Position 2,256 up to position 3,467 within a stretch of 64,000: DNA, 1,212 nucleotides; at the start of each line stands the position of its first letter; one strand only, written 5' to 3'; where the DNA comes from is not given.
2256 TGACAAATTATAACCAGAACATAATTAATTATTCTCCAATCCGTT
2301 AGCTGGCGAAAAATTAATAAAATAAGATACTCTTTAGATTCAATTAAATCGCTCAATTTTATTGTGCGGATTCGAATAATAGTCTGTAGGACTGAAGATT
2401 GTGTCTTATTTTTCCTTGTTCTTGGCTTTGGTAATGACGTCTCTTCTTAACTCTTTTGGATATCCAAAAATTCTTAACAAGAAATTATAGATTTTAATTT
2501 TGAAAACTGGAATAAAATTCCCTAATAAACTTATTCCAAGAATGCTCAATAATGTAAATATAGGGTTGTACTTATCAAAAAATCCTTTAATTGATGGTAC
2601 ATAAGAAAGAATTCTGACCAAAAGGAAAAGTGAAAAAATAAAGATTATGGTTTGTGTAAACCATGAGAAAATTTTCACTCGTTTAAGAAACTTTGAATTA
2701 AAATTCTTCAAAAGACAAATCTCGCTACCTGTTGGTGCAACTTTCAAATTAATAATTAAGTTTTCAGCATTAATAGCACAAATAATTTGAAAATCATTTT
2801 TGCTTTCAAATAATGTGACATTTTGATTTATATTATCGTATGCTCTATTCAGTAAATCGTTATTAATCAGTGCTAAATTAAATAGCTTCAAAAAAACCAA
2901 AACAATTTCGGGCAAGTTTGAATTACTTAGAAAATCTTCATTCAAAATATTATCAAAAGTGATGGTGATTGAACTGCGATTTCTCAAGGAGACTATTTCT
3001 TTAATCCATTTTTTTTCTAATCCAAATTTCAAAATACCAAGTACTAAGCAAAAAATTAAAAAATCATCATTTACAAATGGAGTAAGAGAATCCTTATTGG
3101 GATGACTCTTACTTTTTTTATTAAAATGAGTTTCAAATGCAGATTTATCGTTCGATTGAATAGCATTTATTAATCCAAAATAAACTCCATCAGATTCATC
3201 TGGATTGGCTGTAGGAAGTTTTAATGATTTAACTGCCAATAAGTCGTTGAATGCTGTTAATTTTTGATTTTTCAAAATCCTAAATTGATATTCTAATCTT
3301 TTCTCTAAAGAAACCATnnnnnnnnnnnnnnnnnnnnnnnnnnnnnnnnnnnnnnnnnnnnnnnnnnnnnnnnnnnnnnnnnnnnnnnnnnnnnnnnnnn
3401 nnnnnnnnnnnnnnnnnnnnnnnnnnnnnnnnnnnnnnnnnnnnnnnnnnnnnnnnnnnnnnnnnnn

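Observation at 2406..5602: Catalytically dead long pAgo translationally coupled to a two-TM effector with an unassignable sensor domain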

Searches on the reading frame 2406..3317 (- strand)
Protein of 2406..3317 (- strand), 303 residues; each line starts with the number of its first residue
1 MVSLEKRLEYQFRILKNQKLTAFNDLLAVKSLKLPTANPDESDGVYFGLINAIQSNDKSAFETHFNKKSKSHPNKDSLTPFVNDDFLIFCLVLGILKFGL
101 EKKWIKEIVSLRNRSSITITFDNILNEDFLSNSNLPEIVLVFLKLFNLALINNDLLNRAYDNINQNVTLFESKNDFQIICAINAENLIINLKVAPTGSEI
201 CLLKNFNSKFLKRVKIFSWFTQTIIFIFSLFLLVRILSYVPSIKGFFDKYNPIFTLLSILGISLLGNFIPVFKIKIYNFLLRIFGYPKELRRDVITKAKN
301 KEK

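Call 3: search_protein_families(library=pfam, proteins=[window:2406-3317:-], max_evalue=0.1)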
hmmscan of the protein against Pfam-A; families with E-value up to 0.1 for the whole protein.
window:2406-3317:- (303 aa): 1 family
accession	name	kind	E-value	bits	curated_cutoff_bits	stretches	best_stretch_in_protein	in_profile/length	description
PF11252.13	DUF3051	-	0.089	12.9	27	0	27-81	114-169/189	Protein of unknown function (DUF3051)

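Call 4: search_protein_families(library=padloc, proteins=[window:2406-3317:-], max_evalue=0.1)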
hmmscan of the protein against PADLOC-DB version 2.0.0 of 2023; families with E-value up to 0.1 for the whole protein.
window:2406-3317:- (303 aa): 1 family
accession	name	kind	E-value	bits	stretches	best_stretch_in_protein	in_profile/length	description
PDLC02409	Aga_Unknown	-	1.2e-103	344.5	1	1-289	1-285/286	Class II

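Call 6: search_solved_structures(query=window:2406-3317:-, max_evalue=10, show_alignments=2)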
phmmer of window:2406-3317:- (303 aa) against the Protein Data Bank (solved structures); distinct sequences matched with E-value up to 10: 0.

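Call 7: search_protein_families(library=ncbifam, proteins=[window:2406-3317:-], max_evalue=0.1)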
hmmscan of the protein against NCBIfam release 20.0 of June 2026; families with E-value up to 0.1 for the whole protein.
window:2406-3317:- (303 aa): 0 families

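Call 14: find_homologous_proteins(query=window:2406-3317:-, max_evalue=0.001)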
Query window:2406-3317:- (303 aa): 151 proteins with E <= 0.001 among 2162 candidates; the best 120 are listed.
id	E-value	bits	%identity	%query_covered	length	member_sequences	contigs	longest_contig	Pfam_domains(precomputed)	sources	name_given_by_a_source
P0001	3.7e-189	645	100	100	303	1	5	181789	-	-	-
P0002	2.6e-121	423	64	99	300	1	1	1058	-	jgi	jgi:hypothetical protein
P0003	1.8e-115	403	64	96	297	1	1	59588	-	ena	-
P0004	1.3e-101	358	57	98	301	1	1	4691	-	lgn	-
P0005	4.8e-100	353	60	96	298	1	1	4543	-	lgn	-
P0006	2.8e-97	344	57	98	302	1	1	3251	-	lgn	-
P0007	1.9e-96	341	54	98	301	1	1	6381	-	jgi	-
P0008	1.1e-95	339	54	100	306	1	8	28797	-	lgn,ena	-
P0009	3.3e-95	337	55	96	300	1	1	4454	-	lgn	-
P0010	2.2e-94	334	54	98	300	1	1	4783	-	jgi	jgi:hypothetical protein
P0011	5.3e-94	333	54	96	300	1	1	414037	-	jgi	-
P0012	8.1e-94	332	51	100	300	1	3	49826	-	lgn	-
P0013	9.3e-94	332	53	97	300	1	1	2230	-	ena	-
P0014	1.7e-93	331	56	98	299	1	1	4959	-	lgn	-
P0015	3.4e-93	330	54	98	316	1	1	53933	-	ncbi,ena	-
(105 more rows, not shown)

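Call 17: find_related_loci(query=A1, collection=genome_contigs, flank=6000)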
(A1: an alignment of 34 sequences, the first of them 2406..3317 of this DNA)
Query A1 (303 aa) in genome_contigs; peptide patterns used: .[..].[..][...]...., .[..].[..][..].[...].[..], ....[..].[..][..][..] (x = any residue, [..] = any of these).
164 stretches matched a pattern; 31 encode a relative of the query (tblastn E <= 1e-3); 31 distinct loci.
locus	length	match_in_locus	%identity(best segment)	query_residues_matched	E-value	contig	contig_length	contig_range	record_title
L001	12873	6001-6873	55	1-290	7e-101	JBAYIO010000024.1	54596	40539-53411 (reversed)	MAG: Victivallaceae bacterium isolate SO_2016_GW1_32 scaffold01189_OW334_2016, whole genome shotgun sequence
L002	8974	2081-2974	54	1-297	5e-100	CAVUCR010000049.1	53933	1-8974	MAG: uncultured Ignavibacteria bacterium isolate MFD02923.bin.3.37 genome assembly, contig: contig_53974, whole genome s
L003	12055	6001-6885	53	1-294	4e-98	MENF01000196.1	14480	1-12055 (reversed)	MAG: Bacteroidetes bacterium GWA2_32_17 gwa2_scaffold_6392, whole genome shotgun sequence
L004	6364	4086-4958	52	1-290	3e-93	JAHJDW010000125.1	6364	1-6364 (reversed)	MAG: Bacteroidetes bacterium isolate Modern_marine.mb.87 Modern_marine.mb.87_k141_894245, whole genome shotgun sequence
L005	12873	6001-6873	50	1-290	6e-87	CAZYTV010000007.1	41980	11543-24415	MAG TPA_asm: uncultured Chitinophaga sp. isolate SRP302447_co4_790 genome assembly, contig: NODE_2531_length_41980_cov_6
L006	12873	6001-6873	47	1-290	4e-86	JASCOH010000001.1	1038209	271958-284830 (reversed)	Flavobacteriaceae bacterium PS02334 NODE_1_length_1038209_cov_17.980658, whole genome shotgun sequence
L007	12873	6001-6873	47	1-290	5e-86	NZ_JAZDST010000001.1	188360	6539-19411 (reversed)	MAG: Chryseobacterium aquaticum isolate CAY80R k141_105847, whole genome shotgun sequence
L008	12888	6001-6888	49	1-295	3e-86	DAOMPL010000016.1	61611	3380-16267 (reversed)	MAG TPA_asm: Edaphocola sp. isolate AMR_MDS_5861 NODE_215_length_61611_cov_12.928423, whole genome shotgun sequence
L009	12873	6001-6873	47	1-290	2e-86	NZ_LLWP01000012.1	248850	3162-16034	Pedobacter sp. Hv1 Contig12, whole genome shotgun sequence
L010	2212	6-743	54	45-290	4e-89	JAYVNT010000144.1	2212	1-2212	MAG: Flavobacterium sp. isolate GL65_DN_metabinner_30_sub GL65_DN_metabinner_30_sub_143, whole genome shotgun sequence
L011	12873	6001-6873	51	1-290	1e-84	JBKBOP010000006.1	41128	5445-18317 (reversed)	MAG: Flavobacterium sp. isolate 21H_023.bin.28 NODE_6_length_41128_cov_12.525712, whole genome shotgun sequence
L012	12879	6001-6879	48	1-293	1e-83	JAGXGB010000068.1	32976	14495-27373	MAG: Bacteroidales bacterium isolate LH_M29 k141_1308588, whole genome shotgun sequence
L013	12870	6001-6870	47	1-290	2e-82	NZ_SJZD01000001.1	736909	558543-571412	Flavobacterium sp. H122 Scaffold1, whole genome shotgun sequence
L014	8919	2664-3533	51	1-290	9e-82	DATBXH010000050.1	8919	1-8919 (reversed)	MAG TPA_asm: Bacteroidales bacterium isolate SMAG_U7562 k141_112012, whole genome shotgun sequence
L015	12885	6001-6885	48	1-294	2e-81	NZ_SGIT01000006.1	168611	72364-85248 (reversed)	Sphingobacterium corticibacterium strain 30C10-4-7 Scaffold6, whole genome shotgun sequence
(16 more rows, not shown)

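Call 32: search_protein_families(library=pfam, proteins=[L005:937-2496:+, L005:2493-3722:+, L005:6909-7985:+, L005:8199-11426:+, L005:11426-12121:+, L006:10933-11568:-, L006:11572-11976:-, L006:11989-12756:-], max_evalue=0.001)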
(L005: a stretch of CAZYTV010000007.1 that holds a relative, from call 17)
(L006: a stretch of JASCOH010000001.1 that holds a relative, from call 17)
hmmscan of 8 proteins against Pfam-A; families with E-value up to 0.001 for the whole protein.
L005:937-2496:+ (519 aa): 6 families
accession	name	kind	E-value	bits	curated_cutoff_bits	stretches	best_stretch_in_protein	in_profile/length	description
PF02384.22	N6_Mtase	-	1.4e-99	333.8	20.4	1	163-484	3-309/311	N-6 DNA Methylase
PF12161.14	HsdM_N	-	3.8e-23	83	24.5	1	10-145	2-132/135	HsdM N-terminal domain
PF07669.17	Eco57I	-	3.9e-07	30.8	25.3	1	272-383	69-165/171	Eco57I restriction-modification methylase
PF01170.24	UPF0020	-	5.2e-06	26.7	22.3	1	195-225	17-47/197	RMKL-like, methyltransferase domain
PF05175.20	MTS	-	5.4e-05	23.3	23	1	196-293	21-110/170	Methyltransferase small domain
PF13847.12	Methyltransf_31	-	0.00094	19.3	27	0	205-289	2-82/145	Methyltransferase domain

L005:2493-3722:+ (409 aa): 1 family
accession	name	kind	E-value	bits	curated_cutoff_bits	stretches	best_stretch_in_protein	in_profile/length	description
PF01420.25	Methylase_S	-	6e-28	98.6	22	2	17-197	1-165/168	Type I restriction modification DNA specificity domain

L005:6909-7985:+ (358 aa): 4 families
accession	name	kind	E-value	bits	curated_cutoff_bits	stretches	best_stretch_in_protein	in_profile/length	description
PF13784.11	Fic_N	-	1.9e-25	89.2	26.7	1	20-101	1-82/82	Fic/DOC family N-terminal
PF21248.3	SoFic-like_C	-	4.8e-22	78.4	27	1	274-348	1-76/76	Protein adenylyltransferase SoFic-like, C-terminal domain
PF02661.23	Fic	-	1.6e-18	67.8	24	1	109-209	2-93/93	Fic/DOC family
PF24033.1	DUF7342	-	0.001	19.5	31.6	0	310-355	25-70/150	Family of unknown function (DUF7342)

L005:8199-11426:+ (1075 aa): 5 families
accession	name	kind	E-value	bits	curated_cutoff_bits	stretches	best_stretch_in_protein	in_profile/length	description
PF18766.7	SWI2_SNF2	-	3.7e-77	259.3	26.7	1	319-542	1-220/221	SWI2/SNF2 ATPase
PF04313.20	HSDR_N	-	2.5e-38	132.4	25.1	1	6-222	2-197/198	Type I restriction enzyme R protein N terminus (HSDR_N)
PF22679.2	T1R_D3-like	-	8e-23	82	27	1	619-719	54-156/158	Type I restriction enzyme subunit R domain 3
PF04851.21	ResIII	-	8.2e-18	65.3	22.5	1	316-477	4-162/164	Type III restriction enzyme, res subunit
PF11867.13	T1RH-like_C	-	5.7e-08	33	26.8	1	779-1043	51-303/329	Type I restriction enzyme HindI endonuclease subunit-like, C-terminal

L005:11426-12121:+ (231 aa): 2 families
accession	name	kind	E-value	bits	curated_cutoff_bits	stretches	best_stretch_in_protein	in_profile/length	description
PF01863.23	YgjP-like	-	1.1e-51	176.2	26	1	22-228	1-206/207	YgjP-like, metallopeptidase domain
PF10263.15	SprT-like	-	1e-05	25.8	25.6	1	155-202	22-75/108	SprT-like family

L006:10933-11568:- (211 aa): 0 families

L006:11572-11976:- (134 aa): 1 family
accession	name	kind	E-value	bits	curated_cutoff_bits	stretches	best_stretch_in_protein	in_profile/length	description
PF11888.13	DUF3408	-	4.6e-24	85.7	29.9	1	38-129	50-139/139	Protein of unknown function (DUF3408)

L006:11989-12756:- (255 aa): 4 families
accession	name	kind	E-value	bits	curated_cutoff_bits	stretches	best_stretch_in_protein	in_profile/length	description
PF13614.12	AAA_31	-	1.6e-09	38.4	27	1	9-70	3-62/177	AAA domain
PF01656.29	CbiA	-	2.2e-09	37.8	25.4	1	10-210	1-112/125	CobQ/CobB/MinD/ParA nucleotide binding domain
PF10609.15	ParA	-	3.3e-08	33.7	27.1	1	10-67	6-62/246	NUBPL iron-transfer P-loop NTPase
PF09140.17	MipZ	-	1.1e-07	31.9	20.7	1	10-140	3-129/262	ATPase MipZ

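Call 34: predict_structure(alignment_id=A2)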
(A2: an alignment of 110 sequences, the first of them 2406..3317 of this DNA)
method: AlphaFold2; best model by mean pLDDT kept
length: 303 residues; sequences in the alignment: 110
mean_pLDDT: 85.2   pTM: 0.62
mean pLDDT of the five models: 85.2, 83.6, 83.5, 82.7, 82.1
residues with pLDDT >= 90: 144; 70-90: 122; 50-70: 35; < 50: 2
segments of 3 or more residues with pLDDT < 50: none
pLDDT, mean of each block of 10 residues (from residue 1): 78 88 87 58 84 93 90 78 92 96 94 94 96 95 92 89 84 87 89 59 85 93 90 83 71 70 78 91 92 88 64
secondary structure, 60 per line:
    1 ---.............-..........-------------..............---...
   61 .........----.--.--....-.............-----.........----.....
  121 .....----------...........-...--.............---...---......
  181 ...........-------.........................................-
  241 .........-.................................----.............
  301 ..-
elements in order: H4-16 H18-27 H41-54 H58-69 H80-83 H85-97 H103-111 H116-125 H136-146 H153-165 H175-191 H199-239 H241-249 H251-283 H288-302

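Call 36: fold_search(model_id=the predicted structure, library=pdb)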
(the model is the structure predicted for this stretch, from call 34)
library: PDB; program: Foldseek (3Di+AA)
matches with E <= 10: 118; with E <= 0.001: 0
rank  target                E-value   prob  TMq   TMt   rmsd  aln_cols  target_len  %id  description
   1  6w2q                  2.3e+00  0.16  0.23  0.31  11.2       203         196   13  Junction 34, DHR53-DHR4 (released 2020-04-15)
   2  9hfb                  2.5e+00  0.13  0.19  0.27  18.4       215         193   10  Crystal structure of human TRF1 TRFH domain in complex with compound 7 (released 2025-11-26)
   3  8i7o_Fl               2.5e+00  0.06  0.17  0.16  28.2       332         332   16  In situ structure of axonemal doublet microtubules in mouse sperm with 16-nm repeat (released 2023-10-11)
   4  1ah7                  2.5e+00  0.03  0.11  0.13  16.3       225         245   12  PHOSPHOLIPASE C FROM BACILLUS CEREUS (released 1997-12-10)
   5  5fdr_A                2.7e+00  0.04  0.11  0.17  16.2       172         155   13  Mcl-1 complexed with small molecule inhibitor (released 2016-03-02)
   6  7l2j_A                2.9e+00  0.06  0.14  0.09  21.7       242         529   16  Cryo-EM structure of full-length TRPV1 at pH6c state (released 2021-09-22)
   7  6w2r_D                3.0e+00  0.14  0.21  0.28  15.2       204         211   12  Junction 19, DHR54-DHR79 (released 2020-04-15)
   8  7pnx_4                3.0e+00  0.08  0.20  0.13  21.0       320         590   12  Assembly intermediate of human mitochondrial ribosome small subunit without mS37 in complex with RBFA and METTL15 conf (released 2022-06-15)
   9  7l2l_A                3.0e+00  0.05  0.15  0.11  21.8       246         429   15  Cryo-EM structure of RTX-bound full-length TRPV1 in O1 state (released 2021-09-22)
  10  2dba_MODEL_1_A        3.8e+00  0.21  0.23  0.40   9.5       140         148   10  The solution structure of the tetratrico peptide repeat of human Smooth muscle cell associated protein-1, isof (released 2006-06-15)
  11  9epc_F                3.8e+00  0.12  0.21  0.12  16.1       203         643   14  Cryo-EM structure of the Plastid-encoded RNA polymerase from Sinapis alba (released 2025-06-18)
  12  5xup_B                3.8e+00  0.08  0.19  0.26  17.2       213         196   13  Crystal structure of TRF1 and TERB1 (released 2017-11-01)
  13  5krk_B                3.8e+00  0.02  0.13  0.15  20.1       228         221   14  Crystal Structure of the ER-alpha Ligand-binding Domain (Y537S) in Complex with 4,4'-((5-bromo-2,3-dihydro-1H-inden-1- (released 2017-01-18)
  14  8oip_Ae               3.9e+00  0.06  0.17  0.10  21.9       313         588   12  28S mammalian mitochondrial small ribosomal subunit with mtRF1 and P-site tRNA (released 2023-05-24)
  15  8iyj_B1               3.9e+00  0.03  0.12  0.11  28.5       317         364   14  Cryo-EM structure of the 48-nm repeat doublet microtubule from mouse sperm (released 2023-07-05)
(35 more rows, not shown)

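Call 43: find_encoding_contigs(protein=window:2406-3317:-, flank=3000, max_places=5)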
Protein window:2406-3317:- (303 aa): 14 contigs read that carry it; 4 places shown.
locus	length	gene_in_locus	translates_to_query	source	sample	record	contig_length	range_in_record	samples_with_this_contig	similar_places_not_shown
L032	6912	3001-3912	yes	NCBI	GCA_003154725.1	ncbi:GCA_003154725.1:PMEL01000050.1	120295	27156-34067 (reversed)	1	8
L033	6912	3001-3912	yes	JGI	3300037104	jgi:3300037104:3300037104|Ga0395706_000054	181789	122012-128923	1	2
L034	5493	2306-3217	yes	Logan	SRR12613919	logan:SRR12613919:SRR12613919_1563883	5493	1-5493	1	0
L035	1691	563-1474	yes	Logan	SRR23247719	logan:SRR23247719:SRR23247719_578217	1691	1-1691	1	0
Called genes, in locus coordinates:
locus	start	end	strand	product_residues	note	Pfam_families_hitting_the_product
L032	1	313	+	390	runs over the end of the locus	PF09903:DUF2130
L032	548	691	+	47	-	-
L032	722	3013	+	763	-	PF02171:Piwi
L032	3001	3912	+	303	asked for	-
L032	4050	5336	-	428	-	-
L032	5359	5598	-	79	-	PF09954:DUF2188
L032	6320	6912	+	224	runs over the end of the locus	-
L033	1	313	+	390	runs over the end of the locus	PF09903:DUF2130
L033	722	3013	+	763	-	PF02171:Piwi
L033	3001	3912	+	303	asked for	-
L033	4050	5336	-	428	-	-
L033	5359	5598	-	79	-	PF09954:DUF2188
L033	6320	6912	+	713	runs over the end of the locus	PF00989:PAS, PF13188:PAS_8 (weak), PF13426:PAS_9, PF00512:HisKA, PF02518:HATPase_c, PF00072:Response_reg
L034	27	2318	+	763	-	PF02171:Piwi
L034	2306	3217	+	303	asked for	-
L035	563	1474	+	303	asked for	-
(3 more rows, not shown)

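Call 50: fold_search(model_id=the predicted structure, library=viral)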
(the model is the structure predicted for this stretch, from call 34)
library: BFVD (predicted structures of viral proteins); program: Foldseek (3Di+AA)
matches with E <= 10: 85; with E <= 0.001: 0
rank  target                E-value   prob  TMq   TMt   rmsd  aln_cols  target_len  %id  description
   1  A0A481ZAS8            8.1e-01  0.30  0.19  0.17  11.9       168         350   12  Putative transmembrane protein [Pithovirus LCPAC403]
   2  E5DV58                9.3e-01  0.11  0.18  0.11  24.0       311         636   12  (no name in the UniProt tables at hand)
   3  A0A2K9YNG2            1.5e+00  0.10  0.18  0.14  16.2       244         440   11  (no name in the UniProt tables at hand)
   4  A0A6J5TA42            1.7e+00  0.08  0.15  0.18  14.1       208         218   14  Uncharacterized protein [uncultured Caudovirales phage]
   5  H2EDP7                2.1e+00  0.13  0.18  0.28  12.5       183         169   16  Ankyrin repeat protein [Moumouvirus sp. 'Monve']
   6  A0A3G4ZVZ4            2.3e+00  0.11  0.17  0.24  14.9       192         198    6  Uncharacterized protein [Faunusvirus sp.]
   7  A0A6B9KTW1            2.3e+00  0.11  0.18  0.14  22.0       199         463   12  Putative phosphoprotein [Atrato Rhabdo-like virus 3]
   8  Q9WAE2                2.3e+00  0.06  0.18  0.15  22.1       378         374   11  Polyprotein p42 [Influenza C virus (C/Nara/1/85)]
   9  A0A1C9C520            2.4e+00  0.06  0.15  0.14  17.3       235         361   16  Transcription factor TFIIB cyclin-like domain-containing protein [Heterosigma akashiwo virus 01]
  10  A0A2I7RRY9            2.6e+00  0.06  0.15  0.17  18.8       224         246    9  Uncharacterized protein [Vibrio phage 1.224.A._10N.261.48.B1]
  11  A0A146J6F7            2.8e+00  0.08  0.18  0.06  27.1       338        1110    9  (no name in the UniProt tables at hand)
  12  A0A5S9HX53            2.9e+00  0.04  0.12  0.09  25.3       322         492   10  Ubiquitin-like proteins [Tenacibaculum phage PTm1]
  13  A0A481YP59            3.0e+00  0.16  0.15  0.14  12.7       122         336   13  Uncharacterized protein [Pithovirus LCDPAC01]
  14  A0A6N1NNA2            3.2e+00  0.04  0.12  0.10  18.6       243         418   12  Putative ORFan [Tupanvirus deep ocean]
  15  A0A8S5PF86            3.2e+00  0.03  0.08  0.18  15.8       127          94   12  Uncharacterized protein [Siphoviridae sp. ctWKa2]
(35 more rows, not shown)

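Call 51: search_dna_similar(query=window:2406-3317:-, collection=plasmids, mode=protein, max_rows=15)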
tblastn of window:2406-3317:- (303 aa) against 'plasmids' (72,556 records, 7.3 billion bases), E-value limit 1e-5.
Records with a match: 1; places in all: 1; records where one place covers at least 80% of the query: 0.
Best place of each record, by identity: <60% 1.
By first word of the organism name: Hymenobacter 1.
By predicted mobility (MOB-suite, as given by PLSDB): non-mobilizable 1.
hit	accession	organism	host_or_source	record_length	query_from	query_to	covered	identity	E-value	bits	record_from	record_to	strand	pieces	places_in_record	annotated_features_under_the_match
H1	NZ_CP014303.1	Hymenobacter sp. PAMC 26628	lichen Stereocaulon sp.,single cell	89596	1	234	77%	23.5%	4e-7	59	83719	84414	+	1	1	hypothetical protein | Piwi domain-containing protein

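Call 52: search_dna_similar(query=window:2406-3317:-, collection=phages, mode=protein, max_rows=10)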
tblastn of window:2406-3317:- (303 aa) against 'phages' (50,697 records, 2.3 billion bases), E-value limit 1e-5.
No match.

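Call 55: get_annotated_region(hit=H1, flank=5000)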
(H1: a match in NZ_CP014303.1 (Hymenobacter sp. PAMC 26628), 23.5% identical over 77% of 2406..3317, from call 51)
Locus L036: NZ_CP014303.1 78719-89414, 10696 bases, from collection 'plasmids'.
description: Hymenobacter sp. PAMC 26628 plasmid unnamed, complete sequence
organism: Hymenobacter sp. PAMC 26628 (NCBI taxid 1484118)
taxonomy: Bacteria; Bacteroidota; Cytophagia; Cytophagales; Hymenobacteraceae; Hymenobacter; Hymenobacter sp. PAMC 26628
host: -; source: lichen Stereocaulon sp.,single cell; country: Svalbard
typing (MOB-suite, as given by PLSDB): non-mobilizable
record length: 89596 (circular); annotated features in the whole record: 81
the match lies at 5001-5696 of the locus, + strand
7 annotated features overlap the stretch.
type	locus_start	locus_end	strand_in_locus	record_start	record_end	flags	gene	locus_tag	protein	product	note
CDS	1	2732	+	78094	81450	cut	-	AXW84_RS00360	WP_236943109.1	DNA methyltransferase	-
CDS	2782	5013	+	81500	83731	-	-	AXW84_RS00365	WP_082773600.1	Piwi domain-containing protein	-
CDS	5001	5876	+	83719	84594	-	-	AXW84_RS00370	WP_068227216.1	hypothetical protein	-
CDS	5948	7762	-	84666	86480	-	-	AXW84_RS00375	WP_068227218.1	hypothetical protein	-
CDS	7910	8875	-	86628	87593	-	-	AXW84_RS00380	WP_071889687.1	tyrosine-type recombinase/integrase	GO:0015074 - DNA integration [Evidence IEA]; GO:0006310 - DNA recombination [Evidence IEA]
CDS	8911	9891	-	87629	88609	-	-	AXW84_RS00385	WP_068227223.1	IS110 family transposase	-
CDS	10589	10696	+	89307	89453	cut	-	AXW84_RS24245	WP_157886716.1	hypothetical protein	-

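Call 56: search_protein_representatives(alignment_id=A2)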
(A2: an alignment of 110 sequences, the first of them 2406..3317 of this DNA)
Query: 110 sequences, 300 profile positions. Proteins with E-value up to 0.001 (for the whole library): 218; up to 1e-10: 177; up to 1e-30: 98. The best 150 are listed.
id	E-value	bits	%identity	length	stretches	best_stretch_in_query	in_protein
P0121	2.5e-136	470.3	-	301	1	1-299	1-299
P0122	3.0e-104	364.9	-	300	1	1-298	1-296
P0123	2.8e-99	348.6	-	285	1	1-291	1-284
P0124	2.6e-98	345.4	-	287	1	1-292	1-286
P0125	6.0e-98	344.2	-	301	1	1-296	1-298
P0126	1.8e-94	332.8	-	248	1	1-220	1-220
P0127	1.4e-91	323.3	-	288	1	20-297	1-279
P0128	2.6e-88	312.6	-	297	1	1-297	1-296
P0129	1.5e-86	306.8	-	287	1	8-294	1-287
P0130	1.3e-82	293.9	-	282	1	1-286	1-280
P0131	6.2e-82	291.7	-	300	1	1-289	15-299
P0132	2.7e-81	289.6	-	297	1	1-295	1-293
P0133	5.3e-81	288.6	-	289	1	1-291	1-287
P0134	1.2e-80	287.4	-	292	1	1-292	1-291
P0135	1.6e-76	273.9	-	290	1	1-292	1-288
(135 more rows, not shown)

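Call 58: search_solved_structures(query=A2, max_evalue=10, show_alignments=2)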
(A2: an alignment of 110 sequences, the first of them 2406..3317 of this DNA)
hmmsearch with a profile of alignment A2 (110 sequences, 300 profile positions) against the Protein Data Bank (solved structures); distinct sequences matched with E-value up to 10: 0.
